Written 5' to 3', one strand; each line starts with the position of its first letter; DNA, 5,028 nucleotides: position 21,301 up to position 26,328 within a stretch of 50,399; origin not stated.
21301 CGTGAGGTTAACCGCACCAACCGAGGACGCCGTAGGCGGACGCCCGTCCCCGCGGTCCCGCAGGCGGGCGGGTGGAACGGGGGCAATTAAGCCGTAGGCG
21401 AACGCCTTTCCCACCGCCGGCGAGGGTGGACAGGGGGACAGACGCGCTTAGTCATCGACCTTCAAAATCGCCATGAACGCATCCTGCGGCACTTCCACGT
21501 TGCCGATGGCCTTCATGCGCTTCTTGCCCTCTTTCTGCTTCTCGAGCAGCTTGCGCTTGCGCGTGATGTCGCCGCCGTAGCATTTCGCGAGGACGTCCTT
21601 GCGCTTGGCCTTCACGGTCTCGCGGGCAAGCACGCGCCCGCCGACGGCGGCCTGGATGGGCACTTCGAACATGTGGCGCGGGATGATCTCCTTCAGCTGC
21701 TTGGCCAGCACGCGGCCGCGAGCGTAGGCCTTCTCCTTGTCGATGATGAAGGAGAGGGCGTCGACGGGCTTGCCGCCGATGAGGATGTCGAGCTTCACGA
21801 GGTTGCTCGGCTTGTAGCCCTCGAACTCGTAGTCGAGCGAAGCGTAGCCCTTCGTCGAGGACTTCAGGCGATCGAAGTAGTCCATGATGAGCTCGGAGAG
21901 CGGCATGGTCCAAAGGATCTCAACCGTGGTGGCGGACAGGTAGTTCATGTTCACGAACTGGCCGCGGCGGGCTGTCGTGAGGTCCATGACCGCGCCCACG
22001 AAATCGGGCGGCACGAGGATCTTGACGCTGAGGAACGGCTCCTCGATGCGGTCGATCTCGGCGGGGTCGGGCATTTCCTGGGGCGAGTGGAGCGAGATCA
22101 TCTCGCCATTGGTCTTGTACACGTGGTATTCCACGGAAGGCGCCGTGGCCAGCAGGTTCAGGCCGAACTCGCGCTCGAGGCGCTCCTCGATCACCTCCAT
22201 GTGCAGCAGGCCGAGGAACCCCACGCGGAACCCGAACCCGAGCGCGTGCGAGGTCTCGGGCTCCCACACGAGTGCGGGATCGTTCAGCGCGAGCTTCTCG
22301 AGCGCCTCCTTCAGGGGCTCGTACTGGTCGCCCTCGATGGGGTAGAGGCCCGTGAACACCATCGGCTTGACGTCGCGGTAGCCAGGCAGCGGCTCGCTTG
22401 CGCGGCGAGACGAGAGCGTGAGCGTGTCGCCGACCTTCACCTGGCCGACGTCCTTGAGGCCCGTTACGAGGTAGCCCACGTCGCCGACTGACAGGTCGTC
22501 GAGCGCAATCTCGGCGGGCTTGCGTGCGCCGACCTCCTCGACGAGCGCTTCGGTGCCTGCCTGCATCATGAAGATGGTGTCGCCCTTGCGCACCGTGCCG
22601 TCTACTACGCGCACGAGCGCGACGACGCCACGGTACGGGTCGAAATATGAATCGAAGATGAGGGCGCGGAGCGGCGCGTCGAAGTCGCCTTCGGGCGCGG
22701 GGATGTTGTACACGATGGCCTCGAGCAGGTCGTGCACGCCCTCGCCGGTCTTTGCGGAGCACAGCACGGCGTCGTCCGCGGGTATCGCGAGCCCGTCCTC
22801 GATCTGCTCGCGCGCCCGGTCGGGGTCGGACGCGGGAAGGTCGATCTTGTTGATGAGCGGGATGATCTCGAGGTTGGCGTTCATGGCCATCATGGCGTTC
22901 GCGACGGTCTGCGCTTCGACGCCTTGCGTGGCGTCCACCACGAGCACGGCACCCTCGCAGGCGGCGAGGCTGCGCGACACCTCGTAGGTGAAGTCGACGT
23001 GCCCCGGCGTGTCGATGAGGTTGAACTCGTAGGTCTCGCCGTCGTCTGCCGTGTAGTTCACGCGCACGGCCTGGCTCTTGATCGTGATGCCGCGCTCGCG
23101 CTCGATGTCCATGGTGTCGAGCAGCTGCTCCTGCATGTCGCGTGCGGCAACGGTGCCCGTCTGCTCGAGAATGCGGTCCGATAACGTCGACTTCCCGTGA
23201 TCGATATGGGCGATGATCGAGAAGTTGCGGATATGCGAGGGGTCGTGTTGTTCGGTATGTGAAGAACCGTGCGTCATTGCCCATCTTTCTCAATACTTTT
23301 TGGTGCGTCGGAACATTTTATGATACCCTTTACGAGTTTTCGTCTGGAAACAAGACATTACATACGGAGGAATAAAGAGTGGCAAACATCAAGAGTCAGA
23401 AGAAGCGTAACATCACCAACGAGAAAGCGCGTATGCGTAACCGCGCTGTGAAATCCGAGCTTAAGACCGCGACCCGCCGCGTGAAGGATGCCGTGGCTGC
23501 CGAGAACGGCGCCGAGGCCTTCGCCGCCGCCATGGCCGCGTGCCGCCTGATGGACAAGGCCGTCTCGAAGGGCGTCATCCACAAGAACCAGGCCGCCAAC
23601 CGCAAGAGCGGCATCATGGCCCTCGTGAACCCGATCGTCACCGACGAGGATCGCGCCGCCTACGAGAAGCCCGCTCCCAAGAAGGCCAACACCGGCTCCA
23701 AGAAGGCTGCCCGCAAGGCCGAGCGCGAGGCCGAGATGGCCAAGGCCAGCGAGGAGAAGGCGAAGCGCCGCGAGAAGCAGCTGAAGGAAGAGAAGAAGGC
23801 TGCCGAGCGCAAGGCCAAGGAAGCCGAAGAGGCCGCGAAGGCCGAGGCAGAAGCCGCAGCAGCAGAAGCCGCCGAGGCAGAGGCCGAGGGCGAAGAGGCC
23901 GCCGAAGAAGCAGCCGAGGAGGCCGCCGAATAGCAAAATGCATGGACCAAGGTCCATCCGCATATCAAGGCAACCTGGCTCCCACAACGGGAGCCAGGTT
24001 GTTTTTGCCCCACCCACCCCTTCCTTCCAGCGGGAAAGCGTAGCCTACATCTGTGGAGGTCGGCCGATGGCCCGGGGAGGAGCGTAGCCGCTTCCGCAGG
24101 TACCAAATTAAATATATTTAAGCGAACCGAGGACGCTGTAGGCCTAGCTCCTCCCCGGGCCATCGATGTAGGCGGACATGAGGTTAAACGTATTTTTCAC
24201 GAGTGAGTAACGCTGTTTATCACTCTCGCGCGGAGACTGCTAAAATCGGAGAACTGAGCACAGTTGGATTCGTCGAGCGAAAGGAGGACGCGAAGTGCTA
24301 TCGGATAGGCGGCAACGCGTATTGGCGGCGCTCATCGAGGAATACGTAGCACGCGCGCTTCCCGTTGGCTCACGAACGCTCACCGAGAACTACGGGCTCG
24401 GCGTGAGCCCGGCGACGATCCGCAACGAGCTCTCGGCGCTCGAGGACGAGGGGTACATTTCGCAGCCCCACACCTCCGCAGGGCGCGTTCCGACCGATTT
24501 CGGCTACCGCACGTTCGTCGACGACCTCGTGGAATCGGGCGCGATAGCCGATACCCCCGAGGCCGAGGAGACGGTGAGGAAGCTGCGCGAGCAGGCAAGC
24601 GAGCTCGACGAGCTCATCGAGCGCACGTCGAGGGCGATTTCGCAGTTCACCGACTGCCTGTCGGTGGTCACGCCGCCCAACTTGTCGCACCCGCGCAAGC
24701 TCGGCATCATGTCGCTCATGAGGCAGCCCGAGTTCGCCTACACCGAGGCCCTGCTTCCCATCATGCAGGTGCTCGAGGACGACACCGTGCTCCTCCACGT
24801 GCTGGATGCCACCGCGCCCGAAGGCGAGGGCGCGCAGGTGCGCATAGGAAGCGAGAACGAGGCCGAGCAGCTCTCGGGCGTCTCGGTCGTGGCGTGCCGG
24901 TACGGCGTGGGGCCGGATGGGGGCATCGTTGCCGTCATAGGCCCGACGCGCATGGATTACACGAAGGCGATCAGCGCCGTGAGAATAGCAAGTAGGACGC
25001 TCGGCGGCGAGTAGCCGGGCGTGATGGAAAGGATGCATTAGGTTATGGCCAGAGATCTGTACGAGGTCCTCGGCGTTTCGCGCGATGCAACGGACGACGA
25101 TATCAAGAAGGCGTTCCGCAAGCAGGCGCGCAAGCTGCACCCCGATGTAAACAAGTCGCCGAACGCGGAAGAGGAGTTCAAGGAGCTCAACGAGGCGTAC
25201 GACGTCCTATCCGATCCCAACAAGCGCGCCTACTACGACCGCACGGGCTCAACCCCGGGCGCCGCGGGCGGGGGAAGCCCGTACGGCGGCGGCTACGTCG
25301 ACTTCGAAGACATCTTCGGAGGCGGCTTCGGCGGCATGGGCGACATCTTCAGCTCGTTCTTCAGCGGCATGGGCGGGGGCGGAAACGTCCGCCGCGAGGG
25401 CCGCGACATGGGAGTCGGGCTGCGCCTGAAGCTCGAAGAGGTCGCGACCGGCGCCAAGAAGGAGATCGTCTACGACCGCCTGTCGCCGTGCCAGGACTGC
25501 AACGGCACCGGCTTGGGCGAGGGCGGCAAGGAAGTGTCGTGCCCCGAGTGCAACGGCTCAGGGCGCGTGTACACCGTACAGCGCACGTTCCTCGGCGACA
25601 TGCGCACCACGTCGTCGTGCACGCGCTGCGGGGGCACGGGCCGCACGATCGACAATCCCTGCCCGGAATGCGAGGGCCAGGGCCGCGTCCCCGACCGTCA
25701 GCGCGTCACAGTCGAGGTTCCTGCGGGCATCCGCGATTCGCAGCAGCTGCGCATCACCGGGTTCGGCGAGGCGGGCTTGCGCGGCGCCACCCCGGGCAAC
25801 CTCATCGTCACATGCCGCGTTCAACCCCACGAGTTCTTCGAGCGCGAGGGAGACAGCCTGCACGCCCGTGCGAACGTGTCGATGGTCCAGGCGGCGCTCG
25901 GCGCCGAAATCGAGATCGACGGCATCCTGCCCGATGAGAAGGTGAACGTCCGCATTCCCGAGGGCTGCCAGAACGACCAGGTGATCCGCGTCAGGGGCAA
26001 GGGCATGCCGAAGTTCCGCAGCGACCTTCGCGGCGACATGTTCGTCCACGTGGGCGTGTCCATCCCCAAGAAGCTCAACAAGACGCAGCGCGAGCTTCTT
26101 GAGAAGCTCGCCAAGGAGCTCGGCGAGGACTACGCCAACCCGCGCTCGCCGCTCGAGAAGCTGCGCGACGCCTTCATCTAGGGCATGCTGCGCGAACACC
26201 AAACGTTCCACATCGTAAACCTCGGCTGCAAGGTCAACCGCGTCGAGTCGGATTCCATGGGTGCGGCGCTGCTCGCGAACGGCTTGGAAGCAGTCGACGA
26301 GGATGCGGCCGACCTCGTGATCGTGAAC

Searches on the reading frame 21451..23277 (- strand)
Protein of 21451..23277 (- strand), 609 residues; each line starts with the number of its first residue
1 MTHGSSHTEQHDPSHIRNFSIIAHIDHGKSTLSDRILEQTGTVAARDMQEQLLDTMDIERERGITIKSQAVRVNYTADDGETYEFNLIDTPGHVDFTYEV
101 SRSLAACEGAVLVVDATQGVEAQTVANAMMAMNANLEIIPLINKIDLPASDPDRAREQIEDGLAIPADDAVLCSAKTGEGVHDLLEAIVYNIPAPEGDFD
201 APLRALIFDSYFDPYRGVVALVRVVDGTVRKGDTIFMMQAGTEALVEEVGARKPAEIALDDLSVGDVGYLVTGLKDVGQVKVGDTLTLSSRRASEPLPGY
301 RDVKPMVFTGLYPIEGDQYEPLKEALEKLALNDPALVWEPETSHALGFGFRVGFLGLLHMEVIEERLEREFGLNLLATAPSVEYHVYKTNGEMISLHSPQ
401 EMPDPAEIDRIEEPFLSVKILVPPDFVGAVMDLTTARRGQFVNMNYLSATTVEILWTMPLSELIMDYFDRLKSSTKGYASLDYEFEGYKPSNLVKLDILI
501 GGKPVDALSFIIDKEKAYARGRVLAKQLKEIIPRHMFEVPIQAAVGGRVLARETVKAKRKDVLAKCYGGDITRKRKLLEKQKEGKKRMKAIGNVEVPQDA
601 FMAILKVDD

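Call 41: search_protein_families(library=pfam, proteins=[window:21451-23277:-], max_evalue=0.01)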
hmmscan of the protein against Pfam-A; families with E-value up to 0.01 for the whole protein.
window:21451-23277:- (609 aa): 10 families
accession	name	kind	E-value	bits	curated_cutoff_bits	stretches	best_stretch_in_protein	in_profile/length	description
PF00009.33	GTP_EFTU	-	7.2e-57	192.4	26.5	1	15-193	2-187/188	Elongation factor Tu GTP binding domain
PF06421.17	LepA_C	-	6.7e-49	164.9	29.7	1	501-606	2-107/107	GTP-binding protein LepA C-terminus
PF00679.30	EFG_C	-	2.7e-22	79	27.9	1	411-497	2-87/89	Elongation factor G C-terminus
PF03144.31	GTP_EFTU_D2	-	3.4e-11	43.8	30.3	1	217-287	1-73/73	Elongation factor Tu domain 2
PF22042.2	EF-G_D2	-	7e-07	29.7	27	1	202-242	1-39/84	Elongation factor G domain 2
PF01926.29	MMR_HSR1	-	0.00019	22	21.9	1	27-144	10-113/113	50S ribosome-binding GTPase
PF14492.12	EFG_III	-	0.00048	20.6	27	1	304-375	3-71/75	Elongation Factor G, domain III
PF01200.24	Ribosomal_S28e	-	0.0024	18.2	25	0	221-244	38-61/64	Ribosomal protein S28e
PF00071.28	Ras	-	0.0027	17.7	21.6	1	64-192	30-160/162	Ras family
PF09439.16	SRPRB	-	0.007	16.2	25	0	65-129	31-96/178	Signal recognition particle receptor beta subunit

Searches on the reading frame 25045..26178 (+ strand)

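Call 41: search_protein_families(library=pfam, proteins=[window:25045-26178:+], max_evalue=0.01)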
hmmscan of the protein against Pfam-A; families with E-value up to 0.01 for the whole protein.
window:25045-26178:+ (378 aa): 5 families
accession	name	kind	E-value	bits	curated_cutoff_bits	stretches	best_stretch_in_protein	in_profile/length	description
PF01556.23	DnaJ_C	-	7e-41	140.2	26.6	1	125-341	4-152/152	DnaJ C terminal domain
PF00226.36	DnaJ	-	1.1e-26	93.2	27.8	1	4-65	1-63/63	DnaJ domain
PF00684.25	DnaJ_CXXCXGXG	-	1e-14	55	32.7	1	149-213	1-65/65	DnaJ central domain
PF15777.11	Anti-TRAP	-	5.5e-06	26.7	32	1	148-179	12-46/59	Tryptophan RNA-binding attenuator protein inhibitory protein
PF23733.2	GRXCR1-2_C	-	0.00045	20.5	26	0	164-196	10-36/47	GRXCR1/2, C-terminal domain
